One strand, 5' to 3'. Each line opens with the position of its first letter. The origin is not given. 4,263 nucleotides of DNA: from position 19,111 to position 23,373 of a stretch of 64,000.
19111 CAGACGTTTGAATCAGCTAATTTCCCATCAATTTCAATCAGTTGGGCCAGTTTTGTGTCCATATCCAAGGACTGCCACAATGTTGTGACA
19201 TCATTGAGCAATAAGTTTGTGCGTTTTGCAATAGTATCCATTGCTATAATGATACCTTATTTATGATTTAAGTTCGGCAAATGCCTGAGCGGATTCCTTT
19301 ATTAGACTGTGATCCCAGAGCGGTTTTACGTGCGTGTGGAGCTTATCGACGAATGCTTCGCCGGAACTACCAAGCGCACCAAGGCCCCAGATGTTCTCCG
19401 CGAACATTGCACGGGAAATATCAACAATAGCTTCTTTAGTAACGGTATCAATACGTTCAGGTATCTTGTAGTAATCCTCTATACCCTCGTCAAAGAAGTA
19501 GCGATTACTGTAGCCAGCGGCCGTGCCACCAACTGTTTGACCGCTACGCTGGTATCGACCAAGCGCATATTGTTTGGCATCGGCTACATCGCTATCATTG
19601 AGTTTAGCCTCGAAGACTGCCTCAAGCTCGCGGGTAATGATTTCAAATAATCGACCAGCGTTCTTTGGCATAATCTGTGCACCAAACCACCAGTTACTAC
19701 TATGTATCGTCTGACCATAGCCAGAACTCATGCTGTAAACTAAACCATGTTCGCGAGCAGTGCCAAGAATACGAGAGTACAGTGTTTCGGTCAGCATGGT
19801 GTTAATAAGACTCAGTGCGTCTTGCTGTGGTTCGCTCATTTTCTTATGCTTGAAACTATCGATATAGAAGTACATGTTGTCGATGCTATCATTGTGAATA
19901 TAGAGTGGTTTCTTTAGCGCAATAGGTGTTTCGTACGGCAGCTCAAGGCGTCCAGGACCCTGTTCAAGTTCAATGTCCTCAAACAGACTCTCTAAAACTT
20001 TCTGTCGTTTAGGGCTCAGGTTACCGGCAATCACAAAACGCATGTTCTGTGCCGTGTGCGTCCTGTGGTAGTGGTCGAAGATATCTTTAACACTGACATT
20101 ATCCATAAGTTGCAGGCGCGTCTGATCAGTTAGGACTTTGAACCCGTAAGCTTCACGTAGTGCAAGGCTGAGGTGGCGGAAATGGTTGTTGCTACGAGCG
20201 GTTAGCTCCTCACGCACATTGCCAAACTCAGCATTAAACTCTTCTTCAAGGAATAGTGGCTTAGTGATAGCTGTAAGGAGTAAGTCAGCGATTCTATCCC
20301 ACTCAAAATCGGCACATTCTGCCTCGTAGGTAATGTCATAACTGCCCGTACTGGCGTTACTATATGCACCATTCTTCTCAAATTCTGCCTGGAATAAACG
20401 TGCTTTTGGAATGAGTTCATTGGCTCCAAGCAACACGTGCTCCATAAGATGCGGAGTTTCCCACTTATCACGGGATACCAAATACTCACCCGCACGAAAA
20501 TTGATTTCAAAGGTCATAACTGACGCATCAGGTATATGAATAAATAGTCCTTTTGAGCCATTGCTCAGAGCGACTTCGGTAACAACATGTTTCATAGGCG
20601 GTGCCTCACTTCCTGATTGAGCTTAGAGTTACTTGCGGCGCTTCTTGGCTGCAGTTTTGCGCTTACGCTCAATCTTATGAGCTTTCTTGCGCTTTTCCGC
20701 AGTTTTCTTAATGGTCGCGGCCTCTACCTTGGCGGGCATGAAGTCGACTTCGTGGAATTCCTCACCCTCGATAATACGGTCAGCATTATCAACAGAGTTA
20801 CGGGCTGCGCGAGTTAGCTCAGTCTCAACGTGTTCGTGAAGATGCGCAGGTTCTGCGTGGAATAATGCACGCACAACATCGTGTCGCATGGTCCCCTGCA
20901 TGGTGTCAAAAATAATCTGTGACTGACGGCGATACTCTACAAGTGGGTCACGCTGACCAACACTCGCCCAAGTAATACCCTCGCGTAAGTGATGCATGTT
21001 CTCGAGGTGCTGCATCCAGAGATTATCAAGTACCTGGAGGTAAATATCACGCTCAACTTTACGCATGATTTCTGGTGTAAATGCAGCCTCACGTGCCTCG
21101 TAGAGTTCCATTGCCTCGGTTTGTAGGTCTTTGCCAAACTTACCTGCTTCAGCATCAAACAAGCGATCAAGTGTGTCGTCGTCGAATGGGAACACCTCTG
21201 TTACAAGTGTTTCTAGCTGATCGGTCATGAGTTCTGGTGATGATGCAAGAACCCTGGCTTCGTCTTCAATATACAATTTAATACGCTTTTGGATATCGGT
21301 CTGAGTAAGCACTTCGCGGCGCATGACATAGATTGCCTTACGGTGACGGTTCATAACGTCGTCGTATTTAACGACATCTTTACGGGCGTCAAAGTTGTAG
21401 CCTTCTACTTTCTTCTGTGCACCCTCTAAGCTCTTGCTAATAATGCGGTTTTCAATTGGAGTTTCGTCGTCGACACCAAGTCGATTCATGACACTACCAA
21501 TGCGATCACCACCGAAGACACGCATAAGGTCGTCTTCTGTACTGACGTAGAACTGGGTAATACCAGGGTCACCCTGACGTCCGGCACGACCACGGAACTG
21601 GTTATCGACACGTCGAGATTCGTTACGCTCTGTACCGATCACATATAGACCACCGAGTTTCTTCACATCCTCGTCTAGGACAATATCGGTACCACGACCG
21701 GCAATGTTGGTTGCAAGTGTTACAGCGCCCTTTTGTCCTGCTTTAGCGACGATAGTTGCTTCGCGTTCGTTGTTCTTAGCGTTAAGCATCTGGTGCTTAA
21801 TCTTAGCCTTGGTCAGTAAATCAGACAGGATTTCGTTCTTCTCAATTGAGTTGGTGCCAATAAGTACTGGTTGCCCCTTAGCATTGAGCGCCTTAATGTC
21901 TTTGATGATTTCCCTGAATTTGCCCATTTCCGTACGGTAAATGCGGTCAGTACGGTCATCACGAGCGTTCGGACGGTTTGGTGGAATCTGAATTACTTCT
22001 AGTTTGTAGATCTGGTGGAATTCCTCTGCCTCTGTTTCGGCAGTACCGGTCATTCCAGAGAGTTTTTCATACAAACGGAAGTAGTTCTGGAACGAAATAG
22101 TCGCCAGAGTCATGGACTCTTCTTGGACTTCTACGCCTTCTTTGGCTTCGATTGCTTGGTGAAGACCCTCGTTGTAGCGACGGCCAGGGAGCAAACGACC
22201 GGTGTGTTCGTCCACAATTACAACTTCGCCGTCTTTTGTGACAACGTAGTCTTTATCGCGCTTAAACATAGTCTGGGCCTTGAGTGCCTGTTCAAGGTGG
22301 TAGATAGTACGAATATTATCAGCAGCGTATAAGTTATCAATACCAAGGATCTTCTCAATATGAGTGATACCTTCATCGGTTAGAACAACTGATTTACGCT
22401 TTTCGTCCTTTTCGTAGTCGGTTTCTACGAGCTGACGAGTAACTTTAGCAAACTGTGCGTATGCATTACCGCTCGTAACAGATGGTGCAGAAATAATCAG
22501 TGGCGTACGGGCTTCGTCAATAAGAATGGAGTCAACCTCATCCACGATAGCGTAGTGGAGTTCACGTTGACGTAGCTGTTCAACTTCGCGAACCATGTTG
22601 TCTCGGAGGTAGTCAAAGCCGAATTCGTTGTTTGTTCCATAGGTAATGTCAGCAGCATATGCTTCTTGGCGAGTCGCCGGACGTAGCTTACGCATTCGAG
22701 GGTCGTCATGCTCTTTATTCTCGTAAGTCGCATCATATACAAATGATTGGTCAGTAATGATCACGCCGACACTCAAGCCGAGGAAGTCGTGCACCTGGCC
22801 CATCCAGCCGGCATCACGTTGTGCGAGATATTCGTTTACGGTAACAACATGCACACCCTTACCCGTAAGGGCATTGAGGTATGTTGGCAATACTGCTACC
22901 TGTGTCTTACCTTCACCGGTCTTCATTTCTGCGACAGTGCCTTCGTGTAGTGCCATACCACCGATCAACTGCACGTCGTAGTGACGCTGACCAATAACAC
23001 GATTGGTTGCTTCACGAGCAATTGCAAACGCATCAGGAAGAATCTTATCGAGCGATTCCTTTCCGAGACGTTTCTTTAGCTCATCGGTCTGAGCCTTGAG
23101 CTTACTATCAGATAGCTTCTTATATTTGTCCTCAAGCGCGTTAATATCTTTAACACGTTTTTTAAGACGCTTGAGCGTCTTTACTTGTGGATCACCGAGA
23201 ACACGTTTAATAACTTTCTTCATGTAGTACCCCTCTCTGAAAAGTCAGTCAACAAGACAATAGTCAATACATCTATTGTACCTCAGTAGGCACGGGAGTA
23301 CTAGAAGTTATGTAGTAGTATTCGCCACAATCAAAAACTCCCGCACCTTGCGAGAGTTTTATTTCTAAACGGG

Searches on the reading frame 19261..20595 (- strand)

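Call 81: search_protein_families(library=pfam, proteins=[window:19261-20595:-], max_evalue=0.00001)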
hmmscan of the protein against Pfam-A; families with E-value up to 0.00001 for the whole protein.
window:19261-20595:- (444 aa): 2 families
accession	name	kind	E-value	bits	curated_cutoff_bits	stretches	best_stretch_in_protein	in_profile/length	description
PF05193.26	Peptidase_M16_C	-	5.2e-19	69.2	23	1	167-342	2-179/181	Peptidase M16 inactive domain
PF00675.25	Peptidase_M16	-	5.1e-10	39.9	22.3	1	48-143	34-132/149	Insulinase (Peptidase family M16)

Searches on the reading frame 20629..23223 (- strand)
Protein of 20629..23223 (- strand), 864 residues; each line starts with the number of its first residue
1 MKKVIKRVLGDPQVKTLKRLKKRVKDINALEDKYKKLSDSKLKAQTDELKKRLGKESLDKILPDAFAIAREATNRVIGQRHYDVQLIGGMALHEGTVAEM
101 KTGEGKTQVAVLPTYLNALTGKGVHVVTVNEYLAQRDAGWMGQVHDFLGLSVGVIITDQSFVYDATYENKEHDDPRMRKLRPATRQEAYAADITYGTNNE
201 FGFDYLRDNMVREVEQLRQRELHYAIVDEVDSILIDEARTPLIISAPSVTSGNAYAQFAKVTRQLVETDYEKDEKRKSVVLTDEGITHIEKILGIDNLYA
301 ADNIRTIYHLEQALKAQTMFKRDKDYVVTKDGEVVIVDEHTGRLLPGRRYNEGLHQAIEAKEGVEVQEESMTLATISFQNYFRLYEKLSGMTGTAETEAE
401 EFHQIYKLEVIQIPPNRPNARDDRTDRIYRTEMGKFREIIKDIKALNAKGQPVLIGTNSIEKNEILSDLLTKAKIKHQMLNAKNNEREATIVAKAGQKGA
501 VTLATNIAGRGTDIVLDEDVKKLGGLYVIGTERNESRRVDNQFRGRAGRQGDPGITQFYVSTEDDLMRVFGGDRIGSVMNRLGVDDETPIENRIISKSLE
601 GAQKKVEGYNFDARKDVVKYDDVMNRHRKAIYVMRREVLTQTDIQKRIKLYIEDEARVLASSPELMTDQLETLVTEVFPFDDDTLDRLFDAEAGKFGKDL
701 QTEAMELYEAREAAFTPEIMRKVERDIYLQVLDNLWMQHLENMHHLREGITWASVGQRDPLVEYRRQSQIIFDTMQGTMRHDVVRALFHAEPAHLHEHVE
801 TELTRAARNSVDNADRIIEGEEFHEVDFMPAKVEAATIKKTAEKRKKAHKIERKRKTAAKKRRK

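Call 81: search_protein_families(library=pfam, proteins=[window:20629-23223:-], max_evalue=0.00001)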
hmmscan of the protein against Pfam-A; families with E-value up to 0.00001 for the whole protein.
window:20629-23223:- (864 aa): 4 families
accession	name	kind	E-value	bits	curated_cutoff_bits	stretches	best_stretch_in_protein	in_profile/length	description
PF07517.20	SecA_DEAD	-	3.9e-121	404.2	24.6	1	6-403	2-290/290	SecA DEAD-like domain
PF21090.3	P-loop_SecA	-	3.4e-72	242.8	27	2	418-519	1-102/205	SecA P-loop domain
PF07516.18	SecA_SW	-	4.5e-53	180.7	26.7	1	589-790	1-199/200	SecA Wing and Scaffold domain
PF01043.26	SecA_PP_bind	-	1.3e-39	135.6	23.5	1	253-359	4-110/110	SecA preprotein cross-linking domain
